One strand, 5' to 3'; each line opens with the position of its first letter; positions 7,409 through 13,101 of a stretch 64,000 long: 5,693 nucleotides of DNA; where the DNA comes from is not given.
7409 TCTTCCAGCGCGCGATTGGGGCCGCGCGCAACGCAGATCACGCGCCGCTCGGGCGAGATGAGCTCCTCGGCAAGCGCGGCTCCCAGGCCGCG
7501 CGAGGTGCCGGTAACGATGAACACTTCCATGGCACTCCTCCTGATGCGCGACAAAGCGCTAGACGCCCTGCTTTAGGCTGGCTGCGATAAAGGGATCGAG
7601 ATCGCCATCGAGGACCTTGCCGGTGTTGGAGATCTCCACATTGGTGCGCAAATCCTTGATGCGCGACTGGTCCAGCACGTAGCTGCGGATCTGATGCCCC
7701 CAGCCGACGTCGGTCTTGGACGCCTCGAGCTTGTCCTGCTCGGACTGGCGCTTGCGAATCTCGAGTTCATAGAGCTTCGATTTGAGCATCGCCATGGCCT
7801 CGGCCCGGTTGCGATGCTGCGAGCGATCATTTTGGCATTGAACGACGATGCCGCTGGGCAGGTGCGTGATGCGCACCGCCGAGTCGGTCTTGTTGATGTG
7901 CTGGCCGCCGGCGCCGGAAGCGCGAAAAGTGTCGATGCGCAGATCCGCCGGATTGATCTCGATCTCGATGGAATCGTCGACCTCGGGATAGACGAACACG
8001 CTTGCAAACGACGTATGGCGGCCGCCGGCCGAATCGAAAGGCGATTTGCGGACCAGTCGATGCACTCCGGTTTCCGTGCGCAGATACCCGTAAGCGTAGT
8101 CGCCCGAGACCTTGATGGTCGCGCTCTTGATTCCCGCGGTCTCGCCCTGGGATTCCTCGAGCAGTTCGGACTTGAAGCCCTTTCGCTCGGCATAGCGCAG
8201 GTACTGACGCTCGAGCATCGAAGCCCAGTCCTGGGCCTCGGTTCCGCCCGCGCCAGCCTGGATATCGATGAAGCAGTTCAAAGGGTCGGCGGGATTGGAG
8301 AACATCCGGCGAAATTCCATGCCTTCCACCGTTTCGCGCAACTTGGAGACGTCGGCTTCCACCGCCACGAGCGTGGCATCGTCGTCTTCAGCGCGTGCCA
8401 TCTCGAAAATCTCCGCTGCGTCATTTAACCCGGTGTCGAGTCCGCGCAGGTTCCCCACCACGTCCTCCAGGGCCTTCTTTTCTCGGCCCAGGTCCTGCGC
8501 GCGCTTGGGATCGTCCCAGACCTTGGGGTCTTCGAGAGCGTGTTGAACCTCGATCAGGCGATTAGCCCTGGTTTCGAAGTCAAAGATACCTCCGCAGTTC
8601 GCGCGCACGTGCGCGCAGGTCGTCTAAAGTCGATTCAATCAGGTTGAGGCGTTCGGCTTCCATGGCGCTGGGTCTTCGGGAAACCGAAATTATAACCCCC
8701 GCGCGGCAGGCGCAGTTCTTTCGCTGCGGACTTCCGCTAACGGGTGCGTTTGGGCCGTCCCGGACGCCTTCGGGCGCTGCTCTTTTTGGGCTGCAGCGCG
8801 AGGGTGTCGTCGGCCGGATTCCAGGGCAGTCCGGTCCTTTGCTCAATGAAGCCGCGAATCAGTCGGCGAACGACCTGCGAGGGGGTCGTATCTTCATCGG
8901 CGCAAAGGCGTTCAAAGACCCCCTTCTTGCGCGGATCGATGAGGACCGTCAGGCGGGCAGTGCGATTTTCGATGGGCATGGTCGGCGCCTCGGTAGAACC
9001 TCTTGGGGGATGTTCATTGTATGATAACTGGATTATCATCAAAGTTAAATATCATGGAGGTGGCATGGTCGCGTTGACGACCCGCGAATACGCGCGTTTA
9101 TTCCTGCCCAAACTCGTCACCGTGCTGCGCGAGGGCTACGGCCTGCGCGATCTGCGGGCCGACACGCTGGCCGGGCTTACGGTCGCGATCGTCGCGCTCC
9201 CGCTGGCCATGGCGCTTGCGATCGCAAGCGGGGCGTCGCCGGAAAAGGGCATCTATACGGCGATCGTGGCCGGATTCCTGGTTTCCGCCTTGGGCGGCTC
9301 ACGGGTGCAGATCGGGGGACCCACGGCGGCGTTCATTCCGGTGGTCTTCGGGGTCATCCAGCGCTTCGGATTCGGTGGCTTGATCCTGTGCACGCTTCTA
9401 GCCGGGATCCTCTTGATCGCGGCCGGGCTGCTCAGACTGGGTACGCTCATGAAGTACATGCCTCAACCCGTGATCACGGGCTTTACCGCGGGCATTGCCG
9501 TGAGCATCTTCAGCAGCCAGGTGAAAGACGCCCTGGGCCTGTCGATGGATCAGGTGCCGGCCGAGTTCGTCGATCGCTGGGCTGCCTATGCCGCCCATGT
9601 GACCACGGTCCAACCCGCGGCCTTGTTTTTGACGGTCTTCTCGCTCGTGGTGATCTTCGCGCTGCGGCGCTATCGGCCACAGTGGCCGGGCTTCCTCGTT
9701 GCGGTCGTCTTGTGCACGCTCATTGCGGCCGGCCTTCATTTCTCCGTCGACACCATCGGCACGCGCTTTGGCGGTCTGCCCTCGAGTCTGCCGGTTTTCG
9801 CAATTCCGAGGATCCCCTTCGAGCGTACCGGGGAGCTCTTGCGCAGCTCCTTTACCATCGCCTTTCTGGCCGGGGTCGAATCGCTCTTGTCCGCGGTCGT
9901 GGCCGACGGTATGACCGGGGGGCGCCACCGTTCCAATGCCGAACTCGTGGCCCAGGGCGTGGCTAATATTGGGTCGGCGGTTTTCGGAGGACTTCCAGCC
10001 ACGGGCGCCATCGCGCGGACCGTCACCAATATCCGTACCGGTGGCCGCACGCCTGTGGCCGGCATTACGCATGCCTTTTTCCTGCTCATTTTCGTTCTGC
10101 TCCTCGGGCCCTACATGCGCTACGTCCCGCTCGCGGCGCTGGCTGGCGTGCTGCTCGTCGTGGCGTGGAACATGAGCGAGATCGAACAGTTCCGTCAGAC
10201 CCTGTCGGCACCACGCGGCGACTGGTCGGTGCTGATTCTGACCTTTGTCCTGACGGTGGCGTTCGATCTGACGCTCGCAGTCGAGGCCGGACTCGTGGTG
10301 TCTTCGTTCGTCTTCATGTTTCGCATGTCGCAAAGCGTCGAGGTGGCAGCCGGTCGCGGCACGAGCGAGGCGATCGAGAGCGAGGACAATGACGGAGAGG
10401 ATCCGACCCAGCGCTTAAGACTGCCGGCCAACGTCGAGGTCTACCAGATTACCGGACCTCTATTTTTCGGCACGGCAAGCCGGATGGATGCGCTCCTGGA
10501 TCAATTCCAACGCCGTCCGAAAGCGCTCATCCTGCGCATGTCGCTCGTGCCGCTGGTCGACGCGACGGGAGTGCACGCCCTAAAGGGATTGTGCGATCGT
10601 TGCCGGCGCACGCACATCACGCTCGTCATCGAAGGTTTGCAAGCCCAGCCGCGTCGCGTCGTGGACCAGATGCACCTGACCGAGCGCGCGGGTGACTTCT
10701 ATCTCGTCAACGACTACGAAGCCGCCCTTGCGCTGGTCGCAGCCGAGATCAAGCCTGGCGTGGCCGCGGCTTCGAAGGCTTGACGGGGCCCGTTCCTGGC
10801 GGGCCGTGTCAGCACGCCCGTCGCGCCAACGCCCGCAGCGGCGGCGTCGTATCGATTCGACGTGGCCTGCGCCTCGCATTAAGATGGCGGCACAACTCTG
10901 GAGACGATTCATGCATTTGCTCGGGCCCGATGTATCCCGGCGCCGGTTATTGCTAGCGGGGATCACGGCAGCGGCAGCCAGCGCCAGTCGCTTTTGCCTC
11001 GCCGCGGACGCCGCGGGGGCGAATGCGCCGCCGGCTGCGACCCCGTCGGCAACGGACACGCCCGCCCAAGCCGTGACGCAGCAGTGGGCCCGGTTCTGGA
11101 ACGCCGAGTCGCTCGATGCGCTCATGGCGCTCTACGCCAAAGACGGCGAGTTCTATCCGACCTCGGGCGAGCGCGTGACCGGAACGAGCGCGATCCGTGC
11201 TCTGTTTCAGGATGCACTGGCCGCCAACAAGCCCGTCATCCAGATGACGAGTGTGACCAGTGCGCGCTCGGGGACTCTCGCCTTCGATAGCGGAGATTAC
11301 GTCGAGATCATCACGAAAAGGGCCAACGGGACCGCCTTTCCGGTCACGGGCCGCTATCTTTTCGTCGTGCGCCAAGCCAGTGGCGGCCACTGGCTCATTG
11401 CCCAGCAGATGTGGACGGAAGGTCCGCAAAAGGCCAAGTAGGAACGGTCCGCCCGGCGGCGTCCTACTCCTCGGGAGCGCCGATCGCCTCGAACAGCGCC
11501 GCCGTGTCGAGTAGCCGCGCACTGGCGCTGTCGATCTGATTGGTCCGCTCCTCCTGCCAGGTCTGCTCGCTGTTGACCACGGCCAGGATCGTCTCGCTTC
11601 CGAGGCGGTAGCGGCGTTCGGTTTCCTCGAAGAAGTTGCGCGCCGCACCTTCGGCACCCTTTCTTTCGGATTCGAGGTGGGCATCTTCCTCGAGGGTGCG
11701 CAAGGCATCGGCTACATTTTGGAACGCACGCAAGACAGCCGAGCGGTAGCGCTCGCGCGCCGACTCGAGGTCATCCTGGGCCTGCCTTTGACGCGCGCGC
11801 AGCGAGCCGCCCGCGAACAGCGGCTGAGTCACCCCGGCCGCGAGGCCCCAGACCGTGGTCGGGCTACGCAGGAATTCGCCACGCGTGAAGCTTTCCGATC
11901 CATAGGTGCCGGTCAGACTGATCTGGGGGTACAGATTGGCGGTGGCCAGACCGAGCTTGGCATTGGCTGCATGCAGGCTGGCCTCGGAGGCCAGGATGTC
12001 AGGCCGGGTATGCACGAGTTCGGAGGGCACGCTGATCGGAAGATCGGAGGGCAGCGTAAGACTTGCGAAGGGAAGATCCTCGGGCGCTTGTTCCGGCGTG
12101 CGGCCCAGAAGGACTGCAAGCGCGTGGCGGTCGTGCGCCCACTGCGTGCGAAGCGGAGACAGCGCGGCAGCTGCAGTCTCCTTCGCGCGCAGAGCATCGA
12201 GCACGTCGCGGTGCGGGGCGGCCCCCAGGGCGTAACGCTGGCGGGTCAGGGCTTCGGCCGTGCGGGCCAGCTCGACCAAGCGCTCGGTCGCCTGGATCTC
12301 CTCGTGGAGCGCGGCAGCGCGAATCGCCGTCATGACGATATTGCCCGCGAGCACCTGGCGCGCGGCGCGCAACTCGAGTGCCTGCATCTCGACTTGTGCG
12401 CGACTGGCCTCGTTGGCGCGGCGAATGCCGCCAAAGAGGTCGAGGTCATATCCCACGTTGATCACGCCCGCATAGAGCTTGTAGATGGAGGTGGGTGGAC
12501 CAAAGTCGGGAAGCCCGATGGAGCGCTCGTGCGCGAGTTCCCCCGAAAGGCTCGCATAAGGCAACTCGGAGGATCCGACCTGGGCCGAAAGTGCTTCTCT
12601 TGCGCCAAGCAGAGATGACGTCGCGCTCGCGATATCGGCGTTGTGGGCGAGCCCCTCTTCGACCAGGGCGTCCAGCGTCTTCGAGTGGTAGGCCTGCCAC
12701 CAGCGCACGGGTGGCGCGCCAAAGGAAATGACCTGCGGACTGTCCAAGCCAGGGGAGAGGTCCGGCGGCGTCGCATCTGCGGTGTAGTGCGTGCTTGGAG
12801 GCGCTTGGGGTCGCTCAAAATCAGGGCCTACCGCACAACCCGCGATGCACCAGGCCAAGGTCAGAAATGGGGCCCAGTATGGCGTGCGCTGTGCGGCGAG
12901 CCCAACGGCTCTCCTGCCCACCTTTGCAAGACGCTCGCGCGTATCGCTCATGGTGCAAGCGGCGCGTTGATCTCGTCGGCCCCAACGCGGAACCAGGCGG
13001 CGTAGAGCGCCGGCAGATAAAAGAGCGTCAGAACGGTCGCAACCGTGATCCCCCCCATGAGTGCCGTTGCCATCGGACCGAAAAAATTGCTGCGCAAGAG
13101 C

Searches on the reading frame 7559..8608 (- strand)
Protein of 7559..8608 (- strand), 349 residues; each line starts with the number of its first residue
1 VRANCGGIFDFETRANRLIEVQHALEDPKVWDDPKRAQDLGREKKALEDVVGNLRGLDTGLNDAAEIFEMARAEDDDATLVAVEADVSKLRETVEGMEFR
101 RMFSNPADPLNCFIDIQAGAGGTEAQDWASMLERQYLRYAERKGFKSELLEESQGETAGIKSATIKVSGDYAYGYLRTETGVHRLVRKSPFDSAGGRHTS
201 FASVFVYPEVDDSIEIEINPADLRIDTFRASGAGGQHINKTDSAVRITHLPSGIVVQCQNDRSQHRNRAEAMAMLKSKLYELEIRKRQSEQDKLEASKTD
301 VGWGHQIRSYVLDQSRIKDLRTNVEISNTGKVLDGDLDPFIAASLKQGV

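Call 54: search_protein_families(library=pfam, proteins=[window:7559-8608:-], max_evalue=0.00001)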
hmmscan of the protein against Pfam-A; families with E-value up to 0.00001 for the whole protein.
window:7559-8608:- (349 aa): 2 families
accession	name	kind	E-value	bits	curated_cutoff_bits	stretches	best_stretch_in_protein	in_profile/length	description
PF03462.23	PCRF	-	2.2e-55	187.9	24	1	16-204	3-194/194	PCRF domain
PF00472.26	RF-1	-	1.6e-44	151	35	1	213-321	2-116/116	RF-1 domain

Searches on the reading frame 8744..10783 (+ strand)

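Call 54: search_protein_families(library=pfam, proteins=[window:8744-10783:+], max_evalue=0.00001)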
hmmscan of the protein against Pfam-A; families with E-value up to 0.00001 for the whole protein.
window:8744-10783:+ (679 aa): 2 families
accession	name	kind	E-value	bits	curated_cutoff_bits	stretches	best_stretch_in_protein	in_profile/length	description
PF00916.26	Sulfate_transp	-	1.7e-81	274.3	23.2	1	137-499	1-379/380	Sulfate permease family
PF01740.26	STAS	-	1.3e-14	54.3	22.6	1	563-647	9-95/106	STAS domain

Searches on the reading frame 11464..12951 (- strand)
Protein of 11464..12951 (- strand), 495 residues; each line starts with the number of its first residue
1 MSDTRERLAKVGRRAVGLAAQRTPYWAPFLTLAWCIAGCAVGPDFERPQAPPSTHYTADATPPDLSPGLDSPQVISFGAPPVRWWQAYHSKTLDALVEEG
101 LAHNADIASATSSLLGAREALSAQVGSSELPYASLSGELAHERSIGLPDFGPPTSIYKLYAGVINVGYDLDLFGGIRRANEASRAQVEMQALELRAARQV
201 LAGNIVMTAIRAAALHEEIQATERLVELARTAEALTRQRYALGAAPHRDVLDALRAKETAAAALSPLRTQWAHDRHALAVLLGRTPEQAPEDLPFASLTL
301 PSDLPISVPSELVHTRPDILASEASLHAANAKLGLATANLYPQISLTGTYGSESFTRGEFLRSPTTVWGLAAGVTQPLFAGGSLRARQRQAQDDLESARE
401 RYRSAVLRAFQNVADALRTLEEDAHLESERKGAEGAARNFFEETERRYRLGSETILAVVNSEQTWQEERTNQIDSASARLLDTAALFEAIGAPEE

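Call 54: search_protein_families(library=pfam, proteins=[window:11464-12951:-], max_evalue=0.00001)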
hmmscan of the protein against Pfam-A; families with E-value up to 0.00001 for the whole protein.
window:11464-12951:- (495 aa): 1 family
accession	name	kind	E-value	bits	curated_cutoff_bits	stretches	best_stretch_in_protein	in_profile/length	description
PF02321.23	OEP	-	6.3e-43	147.2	22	2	314-491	10-187/187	Outer membrane efflux protein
